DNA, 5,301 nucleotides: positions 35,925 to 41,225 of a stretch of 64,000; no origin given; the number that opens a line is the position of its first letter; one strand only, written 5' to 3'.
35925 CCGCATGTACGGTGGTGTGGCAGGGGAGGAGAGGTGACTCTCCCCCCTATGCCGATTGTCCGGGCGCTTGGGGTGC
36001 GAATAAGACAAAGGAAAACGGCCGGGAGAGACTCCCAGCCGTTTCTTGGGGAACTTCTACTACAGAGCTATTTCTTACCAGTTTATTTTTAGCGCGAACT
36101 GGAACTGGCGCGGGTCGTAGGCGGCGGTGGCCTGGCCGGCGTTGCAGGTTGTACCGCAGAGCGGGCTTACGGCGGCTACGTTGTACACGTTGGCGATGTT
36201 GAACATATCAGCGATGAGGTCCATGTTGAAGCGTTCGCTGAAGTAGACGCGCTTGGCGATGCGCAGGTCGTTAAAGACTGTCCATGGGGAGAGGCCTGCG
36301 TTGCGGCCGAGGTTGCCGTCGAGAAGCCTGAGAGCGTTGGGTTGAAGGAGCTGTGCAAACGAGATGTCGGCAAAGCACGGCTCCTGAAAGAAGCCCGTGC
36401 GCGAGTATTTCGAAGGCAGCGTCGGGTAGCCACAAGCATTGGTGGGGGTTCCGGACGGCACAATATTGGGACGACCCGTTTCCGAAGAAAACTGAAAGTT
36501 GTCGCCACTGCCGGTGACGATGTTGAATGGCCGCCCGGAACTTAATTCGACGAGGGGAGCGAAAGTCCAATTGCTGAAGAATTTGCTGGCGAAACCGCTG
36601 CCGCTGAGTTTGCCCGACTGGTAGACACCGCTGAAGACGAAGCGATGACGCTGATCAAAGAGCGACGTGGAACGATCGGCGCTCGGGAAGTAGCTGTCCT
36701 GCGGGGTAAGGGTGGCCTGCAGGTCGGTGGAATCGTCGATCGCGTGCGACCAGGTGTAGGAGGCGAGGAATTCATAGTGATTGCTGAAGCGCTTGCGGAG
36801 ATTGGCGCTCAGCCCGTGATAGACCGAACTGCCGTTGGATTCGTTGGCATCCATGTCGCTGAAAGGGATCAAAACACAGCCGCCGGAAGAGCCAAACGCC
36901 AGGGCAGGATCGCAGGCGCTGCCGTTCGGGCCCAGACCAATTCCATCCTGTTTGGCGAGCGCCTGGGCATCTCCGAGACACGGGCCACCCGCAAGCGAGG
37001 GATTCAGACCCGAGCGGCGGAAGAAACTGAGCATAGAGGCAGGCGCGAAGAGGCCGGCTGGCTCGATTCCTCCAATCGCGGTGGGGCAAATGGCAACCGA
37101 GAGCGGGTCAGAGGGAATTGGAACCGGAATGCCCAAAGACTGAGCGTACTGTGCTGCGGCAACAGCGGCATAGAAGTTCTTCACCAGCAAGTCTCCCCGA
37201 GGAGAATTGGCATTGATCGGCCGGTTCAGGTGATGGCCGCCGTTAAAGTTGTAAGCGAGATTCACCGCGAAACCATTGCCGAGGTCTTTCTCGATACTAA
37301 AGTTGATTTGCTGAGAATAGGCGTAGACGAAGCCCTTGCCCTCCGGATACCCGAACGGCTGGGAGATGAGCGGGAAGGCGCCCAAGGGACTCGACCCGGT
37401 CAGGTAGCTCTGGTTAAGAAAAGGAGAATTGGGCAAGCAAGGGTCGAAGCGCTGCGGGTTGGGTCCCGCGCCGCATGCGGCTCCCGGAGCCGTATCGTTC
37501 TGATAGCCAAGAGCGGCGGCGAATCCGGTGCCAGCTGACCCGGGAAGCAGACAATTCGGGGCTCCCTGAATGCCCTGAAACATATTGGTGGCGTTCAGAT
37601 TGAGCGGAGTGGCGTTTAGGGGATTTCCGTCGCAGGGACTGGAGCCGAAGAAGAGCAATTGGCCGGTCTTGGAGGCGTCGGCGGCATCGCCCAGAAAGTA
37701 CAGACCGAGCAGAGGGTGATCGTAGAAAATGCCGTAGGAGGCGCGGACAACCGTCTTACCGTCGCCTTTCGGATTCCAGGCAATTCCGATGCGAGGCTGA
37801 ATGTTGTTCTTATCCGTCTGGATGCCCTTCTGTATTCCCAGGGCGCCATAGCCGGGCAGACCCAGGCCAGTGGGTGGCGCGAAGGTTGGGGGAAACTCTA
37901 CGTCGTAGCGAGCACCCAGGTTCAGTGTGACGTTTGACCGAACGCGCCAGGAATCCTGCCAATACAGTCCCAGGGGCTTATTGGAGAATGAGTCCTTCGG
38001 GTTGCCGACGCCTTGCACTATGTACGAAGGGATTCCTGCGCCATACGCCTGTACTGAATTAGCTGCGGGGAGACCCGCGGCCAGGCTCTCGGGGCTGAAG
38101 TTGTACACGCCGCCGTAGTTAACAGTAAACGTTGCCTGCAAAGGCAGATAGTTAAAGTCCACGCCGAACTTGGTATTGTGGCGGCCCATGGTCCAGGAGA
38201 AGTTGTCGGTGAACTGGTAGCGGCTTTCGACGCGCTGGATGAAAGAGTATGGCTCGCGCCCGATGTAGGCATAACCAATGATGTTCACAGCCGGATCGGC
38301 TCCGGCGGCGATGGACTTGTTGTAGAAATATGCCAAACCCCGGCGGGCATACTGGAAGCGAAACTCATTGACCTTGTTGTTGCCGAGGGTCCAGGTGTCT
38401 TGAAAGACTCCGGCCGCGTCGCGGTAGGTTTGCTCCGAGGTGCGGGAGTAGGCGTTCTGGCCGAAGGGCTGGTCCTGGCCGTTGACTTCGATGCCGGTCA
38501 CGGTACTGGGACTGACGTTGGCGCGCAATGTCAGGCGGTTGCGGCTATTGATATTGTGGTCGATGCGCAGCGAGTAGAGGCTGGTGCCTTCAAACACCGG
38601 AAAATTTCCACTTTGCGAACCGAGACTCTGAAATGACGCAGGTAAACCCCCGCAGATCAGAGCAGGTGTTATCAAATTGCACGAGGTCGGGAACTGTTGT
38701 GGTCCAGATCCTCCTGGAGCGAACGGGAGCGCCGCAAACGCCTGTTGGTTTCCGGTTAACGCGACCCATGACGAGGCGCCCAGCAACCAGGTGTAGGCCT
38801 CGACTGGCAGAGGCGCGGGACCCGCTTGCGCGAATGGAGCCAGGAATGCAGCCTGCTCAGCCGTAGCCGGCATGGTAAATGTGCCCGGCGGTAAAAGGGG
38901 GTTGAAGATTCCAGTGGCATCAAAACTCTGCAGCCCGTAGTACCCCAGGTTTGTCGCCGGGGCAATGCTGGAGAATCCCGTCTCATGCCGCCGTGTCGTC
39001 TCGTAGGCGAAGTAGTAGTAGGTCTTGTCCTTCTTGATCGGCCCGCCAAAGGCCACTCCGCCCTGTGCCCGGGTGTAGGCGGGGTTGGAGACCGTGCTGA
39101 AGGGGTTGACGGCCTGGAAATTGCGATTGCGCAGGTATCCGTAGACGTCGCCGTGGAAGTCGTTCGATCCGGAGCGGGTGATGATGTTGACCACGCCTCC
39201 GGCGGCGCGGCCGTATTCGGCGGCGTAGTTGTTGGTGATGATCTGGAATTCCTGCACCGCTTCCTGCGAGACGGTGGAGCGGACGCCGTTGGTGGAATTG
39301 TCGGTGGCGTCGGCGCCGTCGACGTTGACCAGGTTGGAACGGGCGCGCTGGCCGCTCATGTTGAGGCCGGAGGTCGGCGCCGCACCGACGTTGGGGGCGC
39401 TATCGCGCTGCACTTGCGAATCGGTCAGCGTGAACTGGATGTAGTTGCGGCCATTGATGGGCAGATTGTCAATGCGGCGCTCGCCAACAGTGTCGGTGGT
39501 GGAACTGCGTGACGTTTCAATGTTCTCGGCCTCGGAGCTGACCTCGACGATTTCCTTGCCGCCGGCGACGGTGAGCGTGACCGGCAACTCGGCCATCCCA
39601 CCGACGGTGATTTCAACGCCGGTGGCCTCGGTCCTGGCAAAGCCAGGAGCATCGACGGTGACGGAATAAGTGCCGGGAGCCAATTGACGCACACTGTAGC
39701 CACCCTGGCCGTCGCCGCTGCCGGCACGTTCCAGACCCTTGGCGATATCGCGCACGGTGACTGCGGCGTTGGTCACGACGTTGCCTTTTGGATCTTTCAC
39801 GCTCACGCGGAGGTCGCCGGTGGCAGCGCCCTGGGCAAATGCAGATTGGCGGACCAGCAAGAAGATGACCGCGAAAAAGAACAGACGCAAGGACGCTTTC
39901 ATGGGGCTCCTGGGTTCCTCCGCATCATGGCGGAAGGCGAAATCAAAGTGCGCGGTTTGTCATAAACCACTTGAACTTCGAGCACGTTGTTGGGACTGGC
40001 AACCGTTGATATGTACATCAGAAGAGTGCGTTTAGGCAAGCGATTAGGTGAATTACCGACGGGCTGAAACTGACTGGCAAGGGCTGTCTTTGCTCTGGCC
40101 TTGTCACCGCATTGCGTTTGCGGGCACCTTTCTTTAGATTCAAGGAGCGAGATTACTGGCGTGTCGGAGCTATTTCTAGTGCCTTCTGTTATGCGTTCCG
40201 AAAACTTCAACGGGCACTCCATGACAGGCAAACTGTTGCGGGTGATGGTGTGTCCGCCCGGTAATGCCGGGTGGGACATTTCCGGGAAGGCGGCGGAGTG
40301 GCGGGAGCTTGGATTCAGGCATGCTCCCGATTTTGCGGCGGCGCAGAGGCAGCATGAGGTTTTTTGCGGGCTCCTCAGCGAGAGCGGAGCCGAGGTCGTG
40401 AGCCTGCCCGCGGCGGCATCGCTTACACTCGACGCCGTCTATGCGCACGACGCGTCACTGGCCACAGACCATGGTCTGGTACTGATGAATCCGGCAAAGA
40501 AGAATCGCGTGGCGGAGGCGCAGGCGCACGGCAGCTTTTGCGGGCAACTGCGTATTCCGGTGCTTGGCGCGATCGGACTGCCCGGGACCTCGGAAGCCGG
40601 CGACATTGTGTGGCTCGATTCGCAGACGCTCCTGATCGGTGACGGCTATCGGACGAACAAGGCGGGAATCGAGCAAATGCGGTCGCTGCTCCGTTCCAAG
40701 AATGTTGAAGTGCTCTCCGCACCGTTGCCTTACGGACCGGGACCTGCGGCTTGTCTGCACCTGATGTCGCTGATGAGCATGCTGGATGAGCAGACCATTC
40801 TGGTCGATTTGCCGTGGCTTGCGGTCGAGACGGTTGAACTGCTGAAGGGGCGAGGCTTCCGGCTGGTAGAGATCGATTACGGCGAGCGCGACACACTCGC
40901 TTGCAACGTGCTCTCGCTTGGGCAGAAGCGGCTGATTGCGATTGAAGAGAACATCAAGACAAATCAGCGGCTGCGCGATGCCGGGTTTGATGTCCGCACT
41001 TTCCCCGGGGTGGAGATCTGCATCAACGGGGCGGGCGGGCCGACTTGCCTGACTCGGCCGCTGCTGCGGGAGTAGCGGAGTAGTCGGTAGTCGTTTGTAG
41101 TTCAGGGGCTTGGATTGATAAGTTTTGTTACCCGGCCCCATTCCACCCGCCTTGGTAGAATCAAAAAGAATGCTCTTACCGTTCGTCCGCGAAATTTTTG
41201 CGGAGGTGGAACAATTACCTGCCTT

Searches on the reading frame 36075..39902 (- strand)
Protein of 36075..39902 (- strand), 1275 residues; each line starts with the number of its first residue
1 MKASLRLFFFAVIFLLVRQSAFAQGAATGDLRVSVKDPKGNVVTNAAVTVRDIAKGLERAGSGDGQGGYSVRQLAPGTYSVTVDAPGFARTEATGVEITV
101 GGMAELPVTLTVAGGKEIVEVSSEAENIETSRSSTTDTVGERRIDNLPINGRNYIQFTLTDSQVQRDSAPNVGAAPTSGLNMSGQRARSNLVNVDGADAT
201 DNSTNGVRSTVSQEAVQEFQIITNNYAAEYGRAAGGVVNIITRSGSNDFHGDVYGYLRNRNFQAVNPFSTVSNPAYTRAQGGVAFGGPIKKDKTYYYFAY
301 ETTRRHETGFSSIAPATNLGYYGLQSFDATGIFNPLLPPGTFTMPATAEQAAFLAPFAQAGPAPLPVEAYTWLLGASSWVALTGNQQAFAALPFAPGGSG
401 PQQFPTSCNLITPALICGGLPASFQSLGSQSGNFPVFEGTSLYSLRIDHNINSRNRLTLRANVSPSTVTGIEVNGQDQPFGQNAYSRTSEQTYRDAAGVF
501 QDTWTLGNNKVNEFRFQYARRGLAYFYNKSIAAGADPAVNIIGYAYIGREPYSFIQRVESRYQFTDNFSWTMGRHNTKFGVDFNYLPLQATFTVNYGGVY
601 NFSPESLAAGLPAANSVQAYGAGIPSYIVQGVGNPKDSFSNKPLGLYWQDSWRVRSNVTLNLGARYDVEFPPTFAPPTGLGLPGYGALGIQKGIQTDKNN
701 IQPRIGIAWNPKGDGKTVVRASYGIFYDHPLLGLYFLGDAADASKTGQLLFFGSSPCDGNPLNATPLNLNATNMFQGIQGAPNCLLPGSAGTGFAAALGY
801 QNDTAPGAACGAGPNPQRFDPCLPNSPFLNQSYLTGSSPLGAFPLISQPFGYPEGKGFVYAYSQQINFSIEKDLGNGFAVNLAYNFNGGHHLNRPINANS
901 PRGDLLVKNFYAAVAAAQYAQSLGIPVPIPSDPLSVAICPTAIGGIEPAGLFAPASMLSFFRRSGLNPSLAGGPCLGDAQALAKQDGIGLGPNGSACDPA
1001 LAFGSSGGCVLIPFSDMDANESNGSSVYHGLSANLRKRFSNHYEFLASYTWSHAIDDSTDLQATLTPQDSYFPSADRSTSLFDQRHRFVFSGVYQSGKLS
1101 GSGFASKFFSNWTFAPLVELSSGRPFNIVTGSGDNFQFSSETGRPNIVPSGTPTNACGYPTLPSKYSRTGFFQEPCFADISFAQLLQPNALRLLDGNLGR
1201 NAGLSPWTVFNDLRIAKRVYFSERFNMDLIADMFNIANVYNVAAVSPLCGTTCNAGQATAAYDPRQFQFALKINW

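Call 9: search_protein_families(library=pfam, proteins=[window:36075-39902:-])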
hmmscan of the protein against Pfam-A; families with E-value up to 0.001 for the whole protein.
window:36075-39902:- (1275 aa): 4 families
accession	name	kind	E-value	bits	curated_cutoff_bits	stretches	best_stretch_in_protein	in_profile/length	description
PF25183.1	OMP_b-brl_4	-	3.8e-120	403.1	30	1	241-1268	1-838/838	Outer membrane beta barrel domain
PF13620.12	CarboxypepD_reg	-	1.2e-16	61.2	32.3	1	31-111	2-82/82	Carboxypeptidase regulatory-like domain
PF00593.30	TonB_dep_Rec_b-barrel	-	1.7e-08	35.2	27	1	463-728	38-242/436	TonB dependent receptor-like, beta-barrel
PF09134.16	Invasin_D3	-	0.00078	20.3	33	1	19-105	12-88/98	Invasin, domain 3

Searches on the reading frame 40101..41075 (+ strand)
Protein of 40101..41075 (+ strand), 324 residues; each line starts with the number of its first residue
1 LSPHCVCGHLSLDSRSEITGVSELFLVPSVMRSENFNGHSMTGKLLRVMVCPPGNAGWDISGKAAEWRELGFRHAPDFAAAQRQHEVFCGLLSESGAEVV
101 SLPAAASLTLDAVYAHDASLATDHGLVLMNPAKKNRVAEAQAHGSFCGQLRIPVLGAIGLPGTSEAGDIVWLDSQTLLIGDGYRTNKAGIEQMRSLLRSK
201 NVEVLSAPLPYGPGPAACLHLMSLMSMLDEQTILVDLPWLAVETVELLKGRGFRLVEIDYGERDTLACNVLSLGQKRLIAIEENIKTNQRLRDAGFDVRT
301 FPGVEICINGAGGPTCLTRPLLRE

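Call 9: search_protein_families(library=pfam, proteins=[window:40101-41075:+])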
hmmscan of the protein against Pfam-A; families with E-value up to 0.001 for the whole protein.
window:40101-41075:+ (324 aa): 2 families
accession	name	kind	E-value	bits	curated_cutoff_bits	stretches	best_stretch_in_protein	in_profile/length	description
PF02274.22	ADI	-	4.7e-22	79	22.8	2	250-323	299-377/377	Arginine deiminase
PF19420.4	DDAH_eukar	-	1.8e-08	34.4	23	1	80-321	27-290/291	N,N dimethylarginine dimethylhydrolase, eukaryotic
